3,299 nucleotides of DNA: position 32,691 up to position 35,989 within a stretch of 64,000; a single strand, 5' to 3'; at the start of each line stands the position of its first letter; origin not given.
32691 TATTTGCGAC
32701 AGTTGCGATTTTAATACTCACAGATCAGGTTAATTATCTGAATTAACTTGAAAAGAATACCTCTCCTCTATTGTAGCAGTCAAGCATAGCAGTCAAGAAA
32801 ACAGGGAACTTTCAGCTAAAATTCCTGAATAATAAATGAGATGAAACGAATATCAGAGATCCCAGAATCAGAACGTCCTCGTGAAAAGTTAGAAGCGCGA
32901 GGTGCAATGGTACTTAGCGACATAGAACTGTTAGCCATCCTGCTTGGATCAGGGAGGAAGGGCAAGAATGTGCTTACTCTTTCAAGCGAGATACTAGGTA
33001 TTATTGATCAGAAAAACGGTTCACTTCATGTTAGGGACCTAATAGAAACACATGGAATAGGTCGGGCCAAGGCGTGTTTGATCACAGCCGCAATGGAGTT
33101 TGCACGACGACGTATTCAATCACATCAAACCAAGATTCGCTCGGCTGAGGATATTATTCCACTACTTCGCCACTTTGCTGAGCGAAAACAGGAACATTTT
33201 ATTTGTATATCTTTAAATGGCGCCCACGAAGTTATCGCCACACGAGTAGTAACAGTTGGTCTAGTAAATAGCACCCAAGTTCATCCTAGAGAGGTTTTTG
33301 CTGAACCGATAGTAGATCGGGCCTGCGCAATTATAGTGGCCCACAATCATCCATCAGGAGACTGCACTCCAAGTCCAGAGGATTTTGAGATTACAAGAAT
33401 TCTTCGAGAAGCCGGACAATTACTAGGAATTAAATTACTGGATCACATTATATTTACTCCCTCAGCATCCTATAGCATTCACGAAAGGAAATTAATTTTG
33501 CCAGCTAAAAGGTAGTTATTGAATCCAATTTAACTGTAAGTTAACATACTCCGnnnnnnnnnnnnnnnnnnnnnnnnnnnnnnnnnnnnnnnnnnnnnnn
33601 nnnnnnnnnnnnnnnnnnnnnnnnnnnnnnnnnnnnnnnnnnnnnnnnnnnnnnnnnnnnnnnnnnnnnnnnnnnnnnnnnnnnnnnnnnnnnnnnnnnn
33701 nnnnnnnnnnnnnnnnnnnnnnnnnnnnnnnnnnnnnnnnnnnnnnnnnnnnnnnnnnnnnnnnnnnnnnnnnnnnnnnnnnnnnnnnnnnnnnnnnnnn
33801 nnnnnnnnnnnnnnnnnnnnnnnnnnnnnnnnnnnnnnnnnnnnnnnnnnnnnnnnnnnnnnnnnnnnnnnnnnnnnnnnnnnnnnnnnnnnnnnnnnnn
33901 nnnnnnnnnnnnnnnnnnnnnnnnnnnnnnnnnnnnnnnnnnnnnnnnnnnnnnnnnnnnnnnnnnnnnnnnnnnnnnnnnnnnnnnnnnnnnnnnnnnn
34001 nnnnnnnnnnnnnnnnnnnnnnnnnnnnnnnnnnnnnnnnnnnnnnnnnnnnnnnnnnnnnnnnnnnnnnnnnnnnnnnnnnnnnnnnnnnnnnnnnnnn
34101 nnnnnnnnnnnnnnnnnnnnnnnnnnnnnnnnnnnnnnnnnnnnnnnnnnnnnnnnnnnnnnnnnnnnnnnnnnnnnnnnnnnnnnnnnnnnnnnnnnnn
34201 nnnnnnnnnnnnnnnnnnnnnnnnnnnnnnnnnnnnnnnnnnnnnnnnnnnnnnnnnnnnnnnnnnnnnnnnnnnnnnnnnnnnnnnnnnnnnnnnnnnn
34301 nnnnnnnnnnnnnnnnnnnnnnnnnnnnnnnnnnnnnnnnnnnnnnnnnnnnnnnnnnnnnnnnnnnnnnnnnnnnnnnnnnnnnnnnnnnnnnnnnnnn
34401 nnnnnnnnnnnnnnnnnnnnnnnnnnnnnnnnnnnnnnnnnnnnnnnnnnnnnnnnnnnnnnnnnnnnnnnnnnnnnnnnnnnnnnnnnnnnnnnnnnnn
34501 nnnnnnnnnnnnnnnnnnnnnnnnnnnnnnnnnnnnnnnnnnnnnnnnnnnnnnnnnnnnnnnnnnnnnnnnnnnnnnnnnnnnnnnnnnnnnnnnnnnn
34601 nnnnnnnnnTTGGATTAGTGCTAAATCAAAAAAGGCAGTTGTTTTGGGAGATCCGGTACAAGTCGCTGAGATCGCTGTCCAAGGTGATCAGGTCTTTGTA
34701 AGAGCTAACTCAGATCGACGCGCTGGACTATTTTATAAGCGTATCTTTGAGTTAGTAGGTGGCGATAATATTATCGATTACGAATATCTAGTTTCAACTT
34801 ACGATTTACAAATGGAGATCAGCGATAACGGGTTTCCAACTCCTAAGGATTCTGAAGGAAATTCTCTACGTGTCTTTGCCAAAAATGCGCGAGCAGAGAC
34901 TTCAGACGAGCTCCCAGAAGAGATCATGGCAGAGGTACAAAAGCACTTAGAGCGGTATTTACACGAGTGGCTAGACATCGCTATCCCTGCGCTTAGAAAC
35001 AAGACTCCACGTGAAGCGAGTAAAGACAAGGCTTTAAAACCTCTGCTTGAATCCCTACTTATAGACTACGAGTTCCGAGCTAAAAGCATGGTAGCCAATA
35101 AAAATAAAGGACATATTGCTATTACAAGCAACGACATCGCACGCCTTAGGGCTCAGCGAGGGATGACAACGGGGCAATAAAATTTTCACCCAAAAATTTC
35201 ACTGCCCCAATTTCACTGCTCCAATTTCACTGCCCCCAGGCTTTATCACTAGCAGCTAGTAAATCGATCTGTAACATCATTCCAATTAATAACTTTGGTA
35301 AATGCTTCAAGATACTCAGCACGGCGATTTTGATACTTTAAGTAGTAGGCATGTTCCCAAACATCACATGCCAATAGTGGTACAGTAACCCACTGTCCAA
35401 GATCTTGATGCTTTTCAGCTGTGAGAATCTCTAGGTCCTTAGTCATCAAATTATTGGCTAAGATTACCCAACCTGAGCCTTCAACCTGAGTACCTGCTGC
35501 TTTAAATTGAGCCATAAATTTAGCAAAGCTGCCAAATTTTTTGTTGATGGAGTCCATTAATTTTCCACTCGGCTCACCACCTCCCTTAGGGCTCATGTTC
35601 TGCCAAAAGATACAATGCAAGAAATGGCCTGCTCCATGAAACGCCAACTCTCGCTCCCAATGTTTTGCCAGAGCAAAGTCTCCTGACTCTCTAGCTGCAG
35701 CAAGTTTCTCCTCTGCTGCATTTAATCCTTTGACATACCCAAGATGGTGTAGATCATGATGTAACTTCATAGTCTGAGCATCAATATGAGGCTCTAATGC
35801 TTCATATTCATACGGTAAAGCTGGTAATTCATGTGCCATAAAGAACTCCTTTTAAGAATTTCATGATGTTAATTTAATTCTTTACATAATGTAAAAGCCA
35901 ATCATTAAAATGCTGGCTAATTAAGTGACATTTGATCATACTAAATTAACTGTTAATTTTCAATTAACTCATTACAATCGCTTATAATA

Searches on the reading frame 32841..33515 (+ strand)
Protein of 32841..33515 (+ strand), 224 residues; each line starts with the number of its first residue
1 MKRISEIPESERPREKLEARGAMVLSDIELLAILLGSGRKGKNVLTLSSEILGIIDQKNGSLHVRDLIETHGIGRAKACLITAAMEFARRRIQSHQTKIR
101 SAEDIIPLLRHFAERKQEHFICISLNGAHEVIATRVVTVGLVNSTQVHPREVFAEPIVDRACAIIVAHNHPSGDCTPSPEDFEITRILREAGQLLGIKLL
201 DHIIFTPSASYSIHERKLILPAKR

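Call 56: search_protein_families(library=pfam, proteins=[window:32841-33515:+], max_evalue=0.001)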
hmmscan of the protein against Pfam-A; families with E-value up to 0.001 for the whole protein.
window:32841-33515:+ (224 aa): 2 families
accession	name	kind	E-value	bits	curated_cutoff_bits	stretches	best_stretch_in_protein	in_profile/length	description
PF04002.20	RadC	-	2e-38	131.5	22.1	1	99-217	1-120/121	RadC-like JAB domain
PF20582.4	UPF0758_N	-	1.5e-21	76.7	27.1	1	4-79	1-77/77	UPF0758 N-terminal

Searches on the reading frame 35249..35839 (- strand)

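Call 56: search_protein_families(library=pfam, proteins=[window:35249-35839:-], max_evalue=0.001)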
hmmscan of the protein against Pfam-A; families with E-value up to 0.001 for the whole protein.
window:35249-35839:- (196 aa): 2 families
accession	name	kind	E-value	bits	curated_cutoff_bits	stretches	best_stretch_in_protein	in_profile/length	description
PF02777.23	Sod_Fe_C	-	2.3e-36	124.3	20.9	1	90-192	1-102/102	Iron/manganese superoxide dismutases, C-terminal domain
PF00081.27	Sod_Fe_N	-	2.8e-30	105.1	27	1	3-83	2-82/82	Iron/manganese superoxide dismutases, alpha-hairpin domain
